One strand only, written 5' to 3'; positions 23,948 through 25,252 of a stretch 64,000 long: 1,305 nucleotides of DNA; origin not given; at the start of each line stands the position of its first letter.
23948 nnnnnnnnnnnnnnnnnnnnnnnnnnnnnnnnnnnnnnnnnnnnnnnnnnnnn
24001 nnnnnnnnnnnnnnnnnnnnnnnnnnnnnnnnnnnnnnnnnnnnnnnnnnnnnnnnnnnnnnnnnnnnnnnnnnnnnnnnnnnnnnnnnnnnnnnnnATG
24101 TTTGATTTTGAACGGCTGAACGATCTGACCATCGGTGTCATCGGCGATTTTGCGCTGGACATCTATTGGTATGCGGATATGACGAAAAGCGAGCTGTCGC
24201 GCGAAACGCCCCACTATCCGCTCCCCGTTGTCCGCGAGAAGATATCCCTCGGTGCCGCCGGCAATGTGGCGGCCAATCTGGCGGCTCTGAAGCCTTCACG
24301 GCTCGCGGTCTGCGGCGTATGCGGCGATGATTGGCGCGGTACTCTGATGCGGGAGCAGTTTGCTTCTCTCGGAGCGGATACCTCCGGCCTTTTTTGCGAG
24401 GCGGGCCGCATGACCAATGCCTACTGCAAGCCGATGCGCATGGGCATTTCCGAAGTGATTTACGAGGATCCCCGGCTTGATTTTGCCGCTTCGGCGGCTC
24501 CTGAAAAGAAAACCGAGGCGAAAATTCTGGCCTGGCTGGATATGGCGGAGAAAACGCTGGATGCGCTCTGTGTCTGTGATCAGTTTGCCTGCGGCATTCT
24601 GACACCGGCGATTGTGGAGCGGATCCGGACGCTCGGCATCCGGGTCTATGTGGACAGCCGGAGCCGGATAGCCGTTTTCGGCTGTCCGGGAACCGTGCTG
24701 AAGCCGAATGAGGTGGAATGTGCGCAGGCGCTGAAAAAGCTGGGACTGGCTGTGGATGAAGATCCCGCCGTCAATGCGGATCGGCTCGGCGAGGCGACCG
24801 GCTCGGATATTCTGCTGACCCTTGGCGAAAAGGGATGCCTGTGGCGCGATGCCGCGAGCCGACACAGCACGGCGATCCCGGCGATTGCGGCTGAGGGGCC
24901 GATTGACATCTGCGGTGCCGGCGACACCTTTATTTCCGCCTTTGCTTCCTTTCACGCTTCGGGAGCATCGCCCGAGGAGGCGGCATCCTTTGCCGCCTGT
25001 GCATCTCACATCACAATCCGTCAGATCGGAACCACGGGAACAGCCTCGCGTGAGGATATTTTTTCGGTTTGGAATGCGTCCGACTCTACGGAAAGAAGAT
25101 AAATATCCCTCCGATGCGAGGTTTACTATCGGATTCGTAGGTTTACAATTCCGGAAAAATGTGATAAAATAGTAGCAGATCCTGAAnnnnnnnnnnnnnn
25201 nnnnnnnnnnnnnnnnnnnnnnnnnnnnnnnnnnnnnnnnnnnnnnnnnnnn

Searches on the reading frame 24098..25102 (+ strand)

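Call 35: search_protein_families(library=pfam, proteins=[window:24098-25102:+], max_evalue=0.001)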
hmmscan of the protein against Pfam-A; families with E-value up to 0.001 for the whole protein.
window:24098-25102:+ (334 aa): 1 family
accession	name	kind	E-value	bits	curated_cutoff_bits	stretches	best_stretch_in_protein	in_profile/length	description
PF00294.29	PfkB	-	2.9e-21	76.6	25.8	1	199-314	185-297/302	pfkB family carbohydrate kinase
